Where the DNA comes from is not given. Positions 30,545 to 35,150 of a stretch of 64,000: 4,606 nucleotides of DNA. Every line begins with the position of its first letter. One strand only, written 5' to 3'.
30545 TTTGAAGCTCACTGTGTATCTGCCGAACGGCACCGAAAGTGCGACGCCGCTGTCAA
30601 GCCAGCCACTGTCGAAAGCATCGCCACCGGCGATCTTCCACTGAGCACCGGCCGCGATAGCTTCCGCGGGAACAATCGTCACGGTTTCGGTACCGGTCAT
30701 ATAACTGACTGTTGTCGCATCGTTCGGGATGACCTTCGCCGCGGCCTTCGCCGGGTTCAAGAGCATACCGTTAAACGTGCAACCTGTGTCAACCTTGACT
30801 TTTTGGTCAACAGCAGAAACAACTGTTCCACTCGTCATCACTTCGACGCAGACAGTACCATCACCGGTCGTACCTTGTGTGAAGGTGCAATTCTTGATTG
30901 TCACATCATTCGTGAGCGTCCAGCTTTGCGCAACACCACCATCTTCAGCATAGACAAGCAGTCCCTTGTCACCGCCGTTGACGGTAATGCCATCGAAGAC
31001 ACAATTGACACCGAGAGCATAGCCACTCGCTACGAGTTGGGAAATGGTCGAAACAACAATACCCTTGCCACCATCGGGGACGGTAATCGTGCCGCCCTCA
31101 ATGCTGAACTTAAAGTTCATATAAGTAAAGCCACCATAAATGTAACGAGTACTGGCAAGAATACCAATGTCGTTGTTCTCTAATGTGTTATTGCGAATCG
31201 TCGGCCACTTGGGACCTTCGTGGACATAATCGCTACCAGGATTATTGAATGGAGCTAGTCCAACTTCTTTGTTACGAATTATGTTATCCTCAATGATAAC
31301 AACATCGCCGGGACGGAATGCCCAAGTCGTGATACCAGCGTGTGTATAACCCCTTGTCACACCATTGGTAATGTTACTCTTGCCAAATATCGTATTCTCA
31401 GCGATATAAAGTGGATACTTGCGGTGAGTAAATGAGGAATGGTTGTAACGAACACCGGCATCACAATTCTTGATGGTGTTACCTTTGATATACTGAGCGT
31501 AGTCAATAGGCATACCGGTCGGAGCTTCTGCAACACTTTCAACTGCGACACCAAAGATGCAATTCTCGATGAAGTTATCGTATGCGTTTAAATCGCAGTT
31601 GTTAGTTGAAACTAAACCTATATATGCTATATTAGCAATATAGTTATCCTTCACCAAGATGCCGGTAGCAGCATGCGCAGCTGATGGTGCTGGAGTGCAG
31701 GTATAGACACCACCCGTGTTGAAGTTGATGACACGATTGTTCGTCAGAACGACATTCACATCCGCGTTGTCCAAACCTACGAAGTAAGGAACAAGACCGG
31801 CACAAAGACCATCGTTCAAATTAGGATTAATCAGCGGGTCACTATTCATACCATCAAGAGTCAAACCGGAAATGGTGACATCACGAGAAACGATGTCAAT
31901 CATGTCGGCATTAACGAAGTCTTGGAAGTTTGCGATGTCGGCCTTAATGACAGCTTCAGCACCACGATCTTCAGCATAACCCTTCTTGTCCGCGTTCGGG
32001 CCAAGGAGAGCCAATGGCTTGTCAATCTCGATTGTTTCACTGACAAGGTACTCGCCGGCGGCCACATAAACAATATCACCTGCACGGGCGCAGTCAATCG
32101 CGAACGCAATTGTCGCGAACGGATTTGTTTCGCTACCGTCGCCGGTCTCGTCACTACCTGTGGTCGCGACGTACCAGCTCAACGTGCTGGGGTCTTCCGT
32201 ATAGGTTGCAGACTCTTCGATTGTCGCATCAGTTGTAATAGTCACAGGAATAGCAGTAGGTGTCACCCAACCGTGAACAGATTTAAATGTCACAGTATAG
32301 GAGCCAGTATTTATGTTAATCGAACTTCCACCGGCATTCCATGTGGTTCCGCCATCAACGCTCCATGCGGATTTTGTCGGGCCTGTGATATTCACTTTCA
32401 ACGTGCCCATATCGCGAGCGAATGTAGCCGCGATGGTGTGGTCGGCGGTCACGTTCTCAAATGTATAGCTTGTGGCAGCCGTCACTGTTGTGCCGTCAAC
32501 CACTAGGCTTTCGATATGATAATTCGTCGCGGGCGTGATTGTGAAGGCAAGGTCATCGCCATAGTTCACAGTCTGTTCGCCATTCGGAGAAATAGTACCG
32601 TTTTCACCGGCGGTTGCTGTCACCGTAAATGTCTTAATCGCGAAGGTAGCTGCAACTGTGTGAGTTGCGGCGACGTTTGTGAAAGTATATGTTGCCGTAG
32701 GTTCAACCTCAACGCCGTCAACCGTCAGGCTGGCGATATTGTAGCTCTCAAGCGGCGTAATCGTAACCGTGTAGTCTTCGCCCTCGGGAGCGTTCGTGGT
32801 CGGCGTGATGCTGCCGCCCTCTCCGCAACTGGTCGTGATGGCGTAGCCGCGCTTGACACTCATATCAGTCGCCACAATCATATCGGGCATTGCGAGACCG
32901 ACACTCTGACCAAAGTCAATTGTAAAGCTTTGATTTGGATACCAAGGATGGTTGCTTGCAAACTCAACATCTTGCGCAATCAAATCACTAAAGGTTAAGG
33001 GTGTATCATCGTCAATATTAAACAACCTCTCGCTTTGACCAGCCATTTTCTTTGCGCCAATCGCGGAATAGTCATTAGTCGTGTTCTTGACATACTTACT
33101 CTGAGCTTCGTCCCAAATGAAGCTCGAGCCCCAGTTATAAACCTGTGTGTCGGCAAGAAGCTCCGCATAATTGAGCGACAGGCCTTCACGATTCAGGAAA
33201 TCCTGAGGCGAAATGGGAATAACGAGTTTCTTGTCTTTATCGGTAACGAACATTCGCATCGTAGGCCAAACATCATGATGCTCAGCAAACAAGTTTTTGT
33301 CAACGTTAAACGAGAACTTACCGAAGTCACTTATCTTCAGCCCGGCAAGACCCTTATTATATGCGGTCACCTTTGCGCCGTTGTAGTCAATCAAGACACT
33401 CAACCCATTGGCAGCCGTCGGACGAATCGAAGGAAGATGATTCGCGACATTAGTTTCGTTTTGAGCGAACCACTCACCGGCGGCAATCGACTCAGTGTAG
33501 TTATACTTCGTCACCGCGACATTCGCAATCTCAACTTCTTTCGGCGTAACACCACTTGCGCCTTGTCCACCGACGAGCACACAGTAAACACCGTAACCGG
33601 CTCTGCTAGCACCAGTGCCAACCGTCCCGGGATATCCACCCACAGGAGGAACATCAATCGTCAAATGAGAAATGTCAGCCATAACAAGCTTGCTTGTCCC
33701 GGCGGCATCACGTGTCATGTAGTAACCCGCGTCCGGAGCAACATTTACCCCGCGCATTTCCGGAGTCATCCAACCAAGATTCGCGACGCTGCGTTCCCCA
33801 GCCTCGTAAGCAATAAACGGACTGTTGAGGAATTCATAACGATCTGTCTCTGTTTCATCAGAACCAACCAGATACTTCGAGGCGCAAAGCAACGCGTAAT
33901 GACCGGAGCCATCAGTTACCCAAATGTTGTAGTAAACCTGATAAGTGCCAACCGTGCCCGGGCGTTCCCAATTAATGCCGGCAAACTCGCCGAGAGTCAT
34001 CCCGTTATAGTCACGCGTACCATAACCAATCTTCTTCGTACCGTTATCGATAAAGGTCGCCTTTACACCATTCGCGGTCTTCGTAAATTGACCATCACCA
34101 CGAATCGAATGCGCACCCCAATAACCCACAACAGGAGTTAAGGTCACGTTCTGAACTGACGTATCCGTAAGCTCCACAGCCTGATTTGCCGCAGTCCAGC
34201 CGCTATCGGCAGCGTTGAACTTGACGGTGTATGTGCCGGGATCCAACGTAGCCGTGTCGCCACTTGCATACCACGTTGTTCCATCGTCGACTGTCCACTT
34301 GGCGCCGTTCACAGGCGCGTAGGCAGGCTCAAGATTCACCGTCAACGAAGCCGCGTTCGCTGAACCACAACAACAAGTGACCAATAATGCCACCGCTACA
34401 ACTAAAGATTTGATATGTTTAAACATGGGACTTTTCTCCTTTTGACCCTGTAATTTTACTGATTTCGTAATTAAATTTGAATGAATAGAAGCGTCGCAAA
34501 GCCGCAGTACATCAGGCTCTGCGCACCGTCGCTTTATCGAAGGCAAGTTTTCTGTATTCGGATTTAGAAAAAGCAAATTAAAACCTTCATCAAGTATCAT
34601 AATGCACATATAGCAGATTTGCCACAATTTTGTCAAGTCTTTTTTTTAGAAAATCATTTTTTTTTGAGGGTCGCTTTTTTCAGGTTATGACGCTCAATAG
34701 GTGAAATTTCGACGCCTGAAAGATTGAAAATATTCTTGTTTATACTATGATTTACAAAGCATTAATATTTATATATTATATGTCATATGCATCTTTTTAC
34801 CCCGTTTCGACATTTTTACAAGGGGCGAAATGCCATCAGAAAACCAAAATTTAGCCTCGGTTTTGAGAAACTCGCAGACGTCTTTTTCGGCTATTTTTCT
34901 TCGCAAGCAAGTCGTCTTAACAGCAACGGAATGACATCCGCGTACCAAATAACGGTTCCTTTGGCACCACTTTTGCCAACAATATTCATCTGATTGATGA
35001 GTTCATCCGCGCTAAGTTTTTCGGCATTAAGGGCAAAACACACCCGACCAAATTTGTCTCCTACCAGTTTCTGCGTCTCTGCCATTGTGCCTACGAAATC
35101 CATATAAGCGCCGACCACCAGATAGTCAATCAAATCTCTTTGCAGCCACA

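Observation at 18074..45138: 27-kb co-directional surface-glycan locus: CAP protein, two GHL10-CBM proteins, FAD oxidoreductase, pseudopilin, membrane-anchored double TIM-barrel, giant protein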

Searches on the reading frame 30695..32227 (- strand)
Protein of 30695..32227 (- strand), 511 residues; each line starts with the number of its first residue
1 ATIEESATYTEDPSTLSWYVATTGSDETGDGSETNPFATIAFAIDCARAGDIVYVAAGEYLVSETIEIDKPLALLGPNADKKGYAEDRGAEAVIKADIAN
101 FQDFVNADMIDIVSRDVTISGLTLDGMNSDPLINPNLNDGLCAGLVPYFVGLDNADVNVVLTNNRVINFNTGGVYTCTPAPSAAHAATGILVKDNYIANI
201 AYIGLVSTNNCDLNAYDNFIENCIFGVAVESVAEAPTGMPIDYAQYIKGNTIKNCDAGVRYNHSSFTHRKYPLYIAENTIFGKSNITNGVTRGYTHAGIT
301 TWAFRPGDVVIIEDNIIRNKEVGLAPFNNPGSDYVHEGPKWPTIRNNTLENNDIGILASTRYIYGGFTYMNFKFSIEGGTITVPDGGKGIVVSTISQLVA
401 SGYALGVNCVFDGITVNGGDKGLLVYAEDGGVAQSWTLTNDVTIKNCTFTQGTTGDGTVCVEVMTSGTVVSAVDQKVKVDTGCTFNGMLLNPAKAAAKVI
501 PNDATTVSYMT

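Call 69: search_protein_families(library=pfam, proteins=[window:30695-32227:-], max_evalue=1)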
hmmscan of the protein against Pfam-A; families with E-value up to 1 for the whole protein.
window:30695-32227:- (511 aa): 2 families
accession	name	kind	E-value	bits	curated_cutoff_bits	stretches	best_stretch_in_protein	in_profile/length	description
PF07602.17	DUF1565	-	5.2e-08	33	20.3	2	23-223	2-193/257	Protein of unknown function (DUF1565)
PF12708.12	Pect-lyase_RHGA_epim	-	0.00023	21.5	27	1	29-230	11-193/213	Rhamnogalacturonase A/epimerase, pectate lyase-like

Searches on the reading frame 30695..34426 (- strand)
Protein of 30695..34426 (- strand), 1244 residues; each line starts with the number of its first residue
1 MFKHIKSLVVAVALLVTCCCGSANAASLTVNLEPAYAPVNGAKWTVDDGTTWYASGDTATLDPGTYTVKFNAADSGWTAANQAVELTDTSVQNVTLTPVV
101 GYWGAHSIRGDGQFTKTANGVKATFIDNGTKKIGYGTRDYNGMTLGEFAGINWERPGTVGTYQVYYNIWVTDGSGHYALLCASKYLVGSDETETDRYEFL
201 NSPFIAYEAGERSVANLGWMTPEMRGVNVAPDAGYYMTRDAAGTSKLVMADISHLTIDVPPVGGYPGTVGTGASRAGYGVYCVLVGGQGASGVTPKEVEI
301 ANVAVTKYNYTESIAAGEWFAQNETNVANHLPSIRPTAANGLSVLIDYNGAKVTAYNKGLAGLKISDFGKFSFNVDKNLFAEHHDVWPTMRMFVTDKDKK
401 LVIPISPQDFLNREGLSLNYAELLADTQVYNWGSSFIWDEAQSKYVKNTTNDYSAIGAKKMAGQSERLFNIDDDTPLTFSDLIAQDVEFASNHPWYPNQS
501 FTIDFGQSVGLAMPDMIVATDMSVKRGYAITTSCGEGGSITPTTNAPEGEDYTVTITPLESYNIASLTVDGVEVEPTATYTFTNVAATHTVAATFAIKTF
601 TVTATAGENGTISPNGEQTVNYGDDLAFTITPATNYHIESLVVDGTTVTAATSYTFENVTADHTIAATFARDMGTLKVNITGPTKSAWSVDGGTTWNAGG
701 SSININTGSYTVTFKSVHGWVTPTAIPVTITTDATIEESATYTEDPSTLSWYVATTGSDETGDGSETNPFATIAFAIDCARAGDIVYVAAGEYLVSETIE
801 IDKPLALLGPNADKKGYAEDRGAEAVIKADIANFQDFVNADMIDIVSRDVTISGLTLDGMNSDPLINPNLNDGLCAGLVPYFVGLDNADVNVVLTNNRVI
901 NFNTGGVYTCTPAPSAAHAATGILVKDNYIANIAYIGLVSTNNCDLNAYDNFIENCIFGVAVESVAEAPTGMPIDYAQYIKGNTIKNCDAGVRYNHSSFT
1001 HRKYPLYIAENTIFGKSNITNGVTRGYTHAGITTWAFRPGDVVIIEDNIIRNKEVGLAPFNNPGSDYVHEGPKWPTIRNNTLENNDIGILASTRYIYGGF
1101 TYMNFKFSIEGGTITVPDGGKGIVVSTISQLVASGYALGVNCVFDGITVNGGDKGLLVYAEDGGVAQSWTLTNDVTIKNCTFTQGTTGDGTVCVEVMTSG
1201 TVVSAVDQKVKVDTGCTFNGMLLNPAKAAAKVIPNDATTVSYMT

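Call 88: search_protein_families(library=ncbifam, proteins=[window:30695-34426:-], max_evalue=0.001)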
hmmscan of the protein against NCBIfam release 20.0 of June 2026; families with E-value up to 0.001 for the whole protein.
window:30695-34426:- (1244 aa): 1 family
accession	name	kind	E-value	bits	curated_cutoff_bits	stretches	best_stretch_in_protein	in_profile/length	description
NF047854.1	LIC10774_subfam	equivalog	5.9e-06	25.5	380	1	749-963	59-274/358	LIC10774/LIC10365 family surface protein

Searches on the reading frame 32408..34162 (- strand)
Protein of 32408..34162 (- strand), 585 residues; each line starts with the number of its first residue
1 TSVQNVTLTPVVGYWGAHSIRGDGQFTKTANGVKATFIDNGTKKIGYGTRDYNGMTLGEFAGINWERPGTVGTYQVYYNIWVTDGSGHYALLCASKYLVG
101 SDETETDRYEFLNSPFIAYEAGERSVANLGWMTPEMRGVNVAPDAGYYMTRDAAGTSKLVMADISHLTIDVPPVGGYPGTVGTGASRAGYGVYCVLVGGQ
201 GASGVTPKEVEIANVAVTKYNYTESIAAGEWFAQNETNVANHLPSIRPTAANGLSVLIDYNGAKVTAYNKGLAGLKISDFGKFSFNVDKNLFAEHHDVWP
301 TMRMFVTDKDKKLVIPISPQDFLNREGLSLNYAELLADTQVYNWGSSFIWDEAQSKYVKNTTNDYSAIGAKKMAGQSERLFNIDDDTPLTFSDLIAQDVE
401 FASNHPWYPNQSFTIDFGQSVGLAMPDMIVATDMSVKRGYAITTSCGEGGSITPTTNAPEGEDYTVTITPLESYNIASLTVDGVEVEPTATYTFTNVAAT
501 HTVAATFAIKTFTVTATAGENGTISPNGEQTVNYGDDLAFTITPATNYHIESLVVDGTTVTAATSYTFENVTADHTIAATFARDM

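Call 69: search_protein_families(library=pfam, proteins=[window:32408-34162:-], max_evalue=1)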
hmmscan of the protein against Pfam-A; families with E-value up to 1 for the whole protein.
window:32408-34162:- (585 aa): 1 family
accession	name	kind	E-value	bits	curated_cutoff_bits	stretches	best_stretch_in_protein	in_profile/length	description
PF18998.6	Flg_new_2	-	3.8e-14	52.9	23.6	2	513-583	2-71/73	Divergent InlB B-repeat domain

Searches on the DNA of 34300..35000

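Call 98: search_rna_families(source=window, start=34300, end=35000, threshold=evalue, max_evalue=1)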
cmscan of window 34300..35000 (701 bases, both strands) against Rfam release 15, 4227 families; matches with E-value up to 1: 1.
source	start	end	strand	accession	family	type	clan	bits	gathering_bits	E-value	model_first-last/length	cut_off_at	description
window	34840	34898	-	RF00023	tmRNA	Gene;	CL00001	8.1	47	0.52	83-140/374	no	transfer-messenger RNA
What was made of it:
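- Tried and rejected: Rfam found no riboswitch in the 464-nt region upstream of the giant gene (call 98).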
